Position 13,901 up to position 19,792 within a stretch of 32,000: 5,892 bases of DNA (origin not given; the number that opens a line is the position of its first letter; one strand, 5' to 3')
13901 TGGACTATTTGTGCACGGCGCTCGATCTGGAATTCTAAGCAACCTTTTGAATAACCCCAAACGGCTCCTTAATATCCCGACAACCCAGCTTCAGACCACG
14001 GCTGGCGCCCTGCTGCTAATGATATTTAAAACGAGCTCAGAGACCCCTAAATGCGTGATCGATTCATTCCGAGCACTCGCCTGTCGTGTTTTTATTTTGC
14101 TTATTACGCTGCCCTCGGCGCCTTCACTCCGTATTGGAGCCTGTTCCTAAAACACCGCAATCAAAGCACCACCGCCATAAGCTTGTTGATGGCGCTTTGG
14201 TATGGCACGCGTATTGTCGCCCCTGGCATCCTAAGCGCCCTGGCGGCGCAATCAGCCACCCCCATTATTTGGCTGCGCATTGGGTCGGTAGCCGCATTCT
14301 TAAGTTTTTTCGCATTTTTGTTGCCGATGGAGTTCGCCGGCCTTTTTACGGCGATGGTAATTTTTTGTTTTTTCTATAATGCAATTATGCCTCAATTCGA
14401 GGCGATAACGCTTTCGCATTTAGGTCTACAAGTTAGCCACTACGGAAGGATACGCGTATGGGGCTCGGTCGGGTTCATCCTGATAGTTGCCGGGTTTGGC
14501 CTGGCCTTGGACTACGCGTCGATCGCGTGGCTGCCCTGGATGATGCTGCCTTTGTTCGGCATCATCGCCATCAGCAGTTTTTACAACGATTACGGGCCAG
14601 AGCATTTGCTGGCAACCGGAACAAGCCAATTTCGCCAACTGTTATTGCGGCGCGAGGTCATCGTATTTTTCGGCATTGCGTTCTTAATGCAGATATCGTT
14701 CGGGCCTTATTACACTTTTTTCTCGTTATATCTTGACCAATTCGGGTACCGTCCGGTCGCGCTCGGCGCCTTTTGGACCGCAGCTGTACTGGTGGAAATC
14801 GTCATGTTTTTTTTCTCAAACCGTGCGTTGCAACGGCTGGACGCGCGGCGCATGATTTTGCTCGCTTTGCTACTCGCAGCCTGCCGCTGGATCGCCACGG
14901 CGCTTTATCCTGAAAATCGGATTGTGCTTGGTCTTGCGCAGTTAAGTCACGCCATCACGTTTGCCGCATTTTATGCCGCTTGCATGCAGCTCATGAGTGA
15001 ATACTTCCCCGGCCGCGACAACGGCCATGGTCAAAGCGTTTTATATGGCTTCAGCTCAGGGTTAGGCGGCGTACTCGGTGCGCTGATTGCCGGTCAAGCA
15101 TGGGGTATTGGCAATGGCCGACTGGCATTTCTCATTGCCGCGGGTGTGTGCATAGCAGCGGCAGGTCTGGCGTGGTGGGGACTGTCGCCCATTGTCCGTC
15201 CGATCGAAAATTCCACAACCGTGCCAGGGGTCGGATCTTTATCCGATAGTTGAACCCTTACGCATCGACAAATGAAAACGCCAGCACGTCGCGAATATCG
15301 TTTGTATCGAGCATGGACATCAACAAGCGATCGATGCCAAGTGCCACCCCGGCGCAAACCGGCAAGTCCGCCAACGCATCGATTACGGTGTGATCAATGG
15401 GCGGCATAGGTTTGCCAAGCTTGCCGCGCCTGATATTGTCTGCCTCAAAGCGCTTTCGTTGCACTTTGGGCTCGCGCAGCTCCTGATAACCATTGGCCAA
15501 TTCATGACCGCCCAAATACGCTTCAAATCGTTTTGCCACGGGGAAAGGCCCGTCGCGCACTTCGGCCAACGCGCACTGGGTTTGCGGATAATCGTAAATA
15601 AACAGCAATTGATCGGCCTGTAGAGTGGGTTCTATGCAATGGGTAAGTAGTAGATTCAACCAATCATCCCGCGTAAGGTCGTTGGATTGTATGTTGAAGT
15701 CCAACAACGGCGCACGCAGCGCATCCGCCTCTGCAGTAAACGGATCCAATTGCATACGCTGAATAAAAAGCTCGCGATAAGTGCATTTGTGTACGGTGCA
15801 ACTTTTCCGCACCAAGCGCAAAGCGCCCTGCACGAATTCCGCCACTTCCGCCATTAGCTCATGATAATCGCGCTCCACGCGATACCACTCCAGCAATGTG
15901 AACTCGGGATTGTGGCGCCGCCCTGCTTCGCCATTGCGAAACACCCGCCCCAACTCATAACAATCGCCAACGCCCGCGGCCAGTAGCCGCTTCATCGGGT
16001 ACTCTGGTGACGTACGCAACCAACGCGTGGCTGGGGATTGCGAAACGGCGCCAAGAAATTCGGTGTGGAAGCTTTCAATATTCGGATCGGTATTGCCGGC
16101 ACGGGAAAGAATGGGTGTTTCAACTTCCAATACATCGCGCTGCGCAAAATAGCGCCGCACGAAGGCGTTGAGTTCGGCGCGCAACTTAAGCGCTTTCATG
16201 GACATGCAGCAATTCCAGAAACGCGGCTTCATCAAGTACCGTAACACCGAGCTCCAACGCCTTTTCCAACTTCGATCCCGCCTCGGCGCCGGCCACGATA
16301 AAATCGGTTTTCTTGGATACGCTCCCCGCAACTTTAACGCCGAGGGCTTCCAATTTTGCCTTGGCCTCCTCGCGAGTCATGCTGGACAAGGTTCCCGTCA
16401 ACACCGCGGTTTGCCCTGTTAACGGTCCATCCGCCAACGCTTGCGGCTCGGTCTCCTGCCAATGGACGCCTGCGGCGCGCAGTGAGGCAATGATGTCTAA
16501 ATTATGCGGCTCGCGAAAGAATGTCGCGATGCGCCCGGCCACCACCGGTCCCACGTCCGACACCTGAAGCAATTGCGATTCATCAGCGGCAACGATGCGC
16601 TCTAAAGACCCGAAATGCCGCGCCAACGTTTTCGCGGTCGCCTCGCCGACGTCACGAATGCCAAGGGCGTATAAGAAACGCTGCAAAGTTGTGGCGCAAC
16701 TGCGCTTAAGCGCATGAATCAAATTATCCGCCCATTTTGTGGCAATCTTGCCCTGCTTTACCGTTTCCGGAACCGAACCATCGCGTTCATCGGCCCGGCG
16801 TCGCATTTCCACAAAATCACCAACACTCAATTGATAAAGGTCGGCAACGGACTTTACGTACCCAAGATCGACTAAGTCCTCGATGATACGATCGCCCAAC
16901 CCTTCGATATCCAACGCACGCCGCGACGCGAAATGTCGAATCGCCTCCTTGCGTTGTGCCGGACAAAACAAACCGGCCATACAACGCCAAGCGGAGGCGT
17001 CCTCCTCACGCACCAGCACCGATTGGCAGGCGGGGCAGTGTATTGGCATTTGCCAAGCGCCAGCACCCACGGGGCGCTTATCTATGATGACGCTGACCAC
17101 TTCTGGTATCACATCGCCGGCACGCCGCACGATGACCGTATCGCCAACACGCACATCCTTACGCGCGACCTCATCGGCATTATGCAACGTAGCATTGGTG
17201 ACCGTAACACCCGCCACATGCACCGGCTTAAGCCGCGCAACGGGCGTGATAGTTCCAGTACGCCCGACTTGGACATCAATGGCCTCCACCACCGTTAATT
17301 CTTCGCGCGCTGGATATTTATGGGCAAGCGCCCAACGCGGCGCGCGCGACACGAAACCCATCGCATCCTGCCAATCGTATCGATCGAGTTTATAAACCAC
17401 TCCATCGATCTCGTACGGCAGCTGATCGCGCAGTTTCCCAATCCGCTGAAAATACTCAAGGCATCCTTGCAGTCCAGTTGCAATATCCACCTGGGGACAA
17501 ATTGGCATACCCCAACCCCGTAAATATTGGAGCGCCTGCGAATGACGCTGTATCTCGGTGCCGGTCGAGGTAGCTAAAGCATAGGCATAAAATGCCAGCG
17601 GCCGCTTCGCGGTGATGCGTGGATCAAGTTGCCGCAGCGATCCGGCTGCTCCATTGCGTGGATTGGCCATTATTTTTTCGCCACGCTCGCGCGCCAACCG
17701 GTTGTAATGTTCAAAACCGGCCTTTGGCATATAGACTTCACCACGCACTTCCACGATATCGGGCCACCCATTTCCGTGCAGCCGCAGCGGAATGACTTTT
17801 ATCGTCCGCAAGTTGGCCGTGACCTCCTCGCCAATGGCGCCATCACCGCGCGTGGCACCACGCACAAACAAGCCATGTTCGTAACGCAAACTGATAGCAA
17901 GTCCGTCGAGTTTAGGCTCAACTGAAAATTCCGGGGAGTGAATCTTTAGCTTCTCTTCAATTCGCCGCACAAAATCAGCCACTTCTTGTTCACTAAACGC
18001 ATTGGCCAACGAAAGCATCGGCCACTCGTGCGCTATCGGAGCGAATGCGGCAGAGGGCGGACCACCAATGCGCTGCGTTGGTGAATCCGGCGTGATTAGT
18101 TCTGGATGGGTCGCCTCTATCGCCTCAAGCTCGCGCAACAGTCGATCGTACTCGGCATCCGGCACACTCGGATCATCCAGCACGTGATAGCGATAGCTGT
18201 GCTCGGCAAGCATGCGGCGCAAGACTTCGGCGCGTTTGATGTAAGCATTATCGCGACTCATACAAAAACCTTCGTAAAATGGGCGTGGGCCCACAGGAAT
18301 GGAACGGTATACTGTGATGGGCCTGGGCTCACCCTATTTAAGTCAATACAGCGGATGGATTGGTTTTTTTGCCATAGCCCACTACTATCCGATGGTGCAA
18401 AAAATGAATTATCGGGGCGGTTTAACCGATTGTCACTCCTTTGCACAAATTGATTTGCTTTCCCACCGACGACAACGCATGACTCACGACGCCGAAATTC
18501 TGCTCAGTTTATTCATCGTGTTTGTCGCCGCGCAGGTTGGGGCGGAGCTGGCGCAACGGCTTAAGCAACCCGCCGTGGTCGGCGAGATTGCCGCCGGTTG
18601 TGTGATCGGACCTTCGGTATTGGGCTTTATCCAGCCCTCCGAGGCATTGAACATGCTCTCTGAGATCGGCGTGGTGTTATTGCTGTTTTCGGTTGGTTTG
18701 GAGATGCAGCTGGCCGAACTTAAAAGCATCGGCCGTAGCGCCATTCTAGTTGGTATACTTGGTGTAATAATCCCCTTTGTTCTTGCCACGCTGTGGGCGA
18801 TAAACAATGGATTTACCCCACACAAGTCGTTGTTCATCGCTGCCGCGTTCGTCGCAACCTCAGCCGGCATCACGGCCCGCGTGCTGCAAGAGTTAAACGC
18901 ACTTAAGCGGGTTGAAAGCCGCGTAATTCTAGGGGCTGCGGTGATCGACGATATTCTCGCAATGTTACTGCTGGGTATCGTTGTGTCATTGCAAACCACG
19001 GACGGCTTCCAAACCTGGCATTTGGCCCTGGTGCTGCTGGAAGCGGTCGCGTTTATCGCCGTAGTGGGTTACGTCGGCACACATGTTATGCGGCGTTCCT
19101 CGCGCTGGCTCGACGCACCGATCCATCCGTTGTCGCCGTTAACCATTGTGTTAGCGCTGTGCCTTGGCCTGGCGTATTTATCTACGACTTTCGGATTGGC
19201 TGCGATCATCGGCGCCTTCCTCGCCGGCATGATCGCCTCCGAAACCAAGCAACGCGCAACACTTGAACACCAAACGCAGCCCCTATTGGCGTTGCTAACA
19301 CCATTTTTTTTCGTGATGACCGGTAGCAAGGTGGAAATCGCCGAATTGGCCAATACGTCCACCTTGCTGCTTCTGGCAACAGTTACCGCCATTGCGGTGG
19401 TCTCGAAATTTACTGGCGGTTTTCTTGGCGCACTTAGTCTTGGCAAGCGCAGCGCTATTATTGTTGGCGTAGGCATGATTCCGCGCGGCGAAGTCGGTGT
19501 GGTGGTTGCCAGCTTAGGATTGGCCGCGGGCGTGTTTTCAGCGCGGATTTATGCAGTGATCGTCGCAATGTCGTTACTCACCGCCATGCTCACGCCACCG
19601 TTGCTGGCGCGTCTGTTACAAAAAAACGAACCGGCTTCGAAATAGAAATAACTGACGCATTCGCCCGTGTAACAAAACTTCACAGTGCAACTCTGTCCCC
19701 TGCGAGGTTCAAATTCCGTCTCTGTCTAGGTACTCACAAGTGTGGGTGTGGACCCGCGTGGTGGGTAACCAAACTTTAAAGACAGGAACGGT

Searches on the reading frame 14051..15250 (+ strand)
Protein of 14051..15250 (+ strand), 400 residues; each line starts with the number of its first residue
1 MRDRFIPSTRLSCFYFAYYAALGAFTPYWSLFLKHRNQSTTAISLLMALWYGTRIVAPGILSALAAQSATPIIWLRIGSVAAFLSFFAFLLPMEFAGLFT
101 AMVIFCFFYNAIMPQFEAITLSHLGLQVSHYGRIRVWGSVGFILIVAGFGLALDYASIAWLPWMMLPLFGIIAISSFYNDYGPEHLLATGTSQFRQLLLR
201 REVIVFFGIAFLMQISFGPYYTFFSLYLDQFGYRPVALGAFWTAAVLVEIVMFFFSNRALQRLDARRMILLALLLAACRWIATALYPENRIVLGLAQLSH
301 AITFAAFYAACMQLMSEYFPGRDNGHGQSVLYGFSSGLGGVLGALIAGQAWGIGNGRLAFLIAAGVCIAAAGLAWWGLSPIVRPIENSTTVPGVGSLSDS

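Call 42: search_protein_families(library=pfam, proteins=[window:14051-15250:+], max_evalue=0.00001)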
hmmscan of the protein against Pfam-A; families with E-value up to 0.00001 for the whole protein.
window:14051-15250:+ (400 aa): 3 families
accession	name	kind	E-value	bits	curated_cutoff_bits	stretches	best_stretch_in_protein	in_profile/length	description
PF12832.13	MFS_1_like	-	2.8e-87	293.7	25.2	1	9-361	2-372/373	MFS_1 like family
PF07690.21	MFS_1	-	2.9e-14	53.2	33.4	2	243-386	39-180/347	Major Facilitator Superfamily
PF03825.22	Nuc_H_symport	-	3e-09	36.8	25.9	1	9-350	5-361/400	Nucleoside H+ symporter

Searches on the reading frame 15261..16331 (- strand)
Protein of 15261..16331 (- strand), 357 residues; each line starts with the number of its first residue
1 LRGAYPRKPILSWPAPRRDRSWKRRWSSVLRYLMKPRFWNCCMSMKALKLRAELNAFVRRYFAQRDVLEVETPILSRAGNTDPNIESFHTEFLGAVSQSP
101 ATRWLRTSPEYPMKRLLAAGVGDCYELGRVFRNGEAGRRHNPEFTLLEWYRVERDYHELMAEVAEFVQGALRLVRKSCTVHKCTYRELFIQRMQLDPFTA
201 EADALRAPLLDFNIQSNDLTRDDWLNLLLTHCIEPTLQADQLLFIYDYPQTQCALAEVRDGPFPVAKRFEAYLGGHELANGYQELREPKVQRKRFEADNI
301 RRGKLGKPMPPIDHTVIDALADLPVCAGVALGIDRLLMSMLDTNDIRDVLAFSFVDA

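Call 42: search_protein_families(library=pfam, proteins=[window:15261-16331:-], max_evalue=0.00001)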
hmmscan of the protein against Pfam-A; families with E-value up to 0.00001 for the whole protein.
window:15261-16331:- (357 aa): 1 family
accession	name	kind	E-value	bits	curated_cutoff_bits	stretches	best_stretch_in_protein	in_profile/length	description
PF00152.25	tRNA-synt_2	-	8.6e-43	147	25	1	45-353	19-305/308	tRNA synthetases class II (D, K and N)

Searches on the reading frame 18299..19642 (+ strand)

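Call 42: search_protein_families(library=pfam, proteins=[window:18299-19642:+], max_evalue=0.00001)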
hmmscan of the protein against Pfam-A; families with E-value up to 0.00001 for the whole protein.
window:18299-19642:+ (448 aa): 1 family
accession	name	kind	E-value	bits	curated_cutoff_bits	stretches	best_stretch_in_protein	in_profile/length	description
PF00999.27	Na_H_Exchanger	-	7.5e-72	242.7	26.2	1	76-441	3-374/375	Sodium/hydrogen exchanger, transmembrane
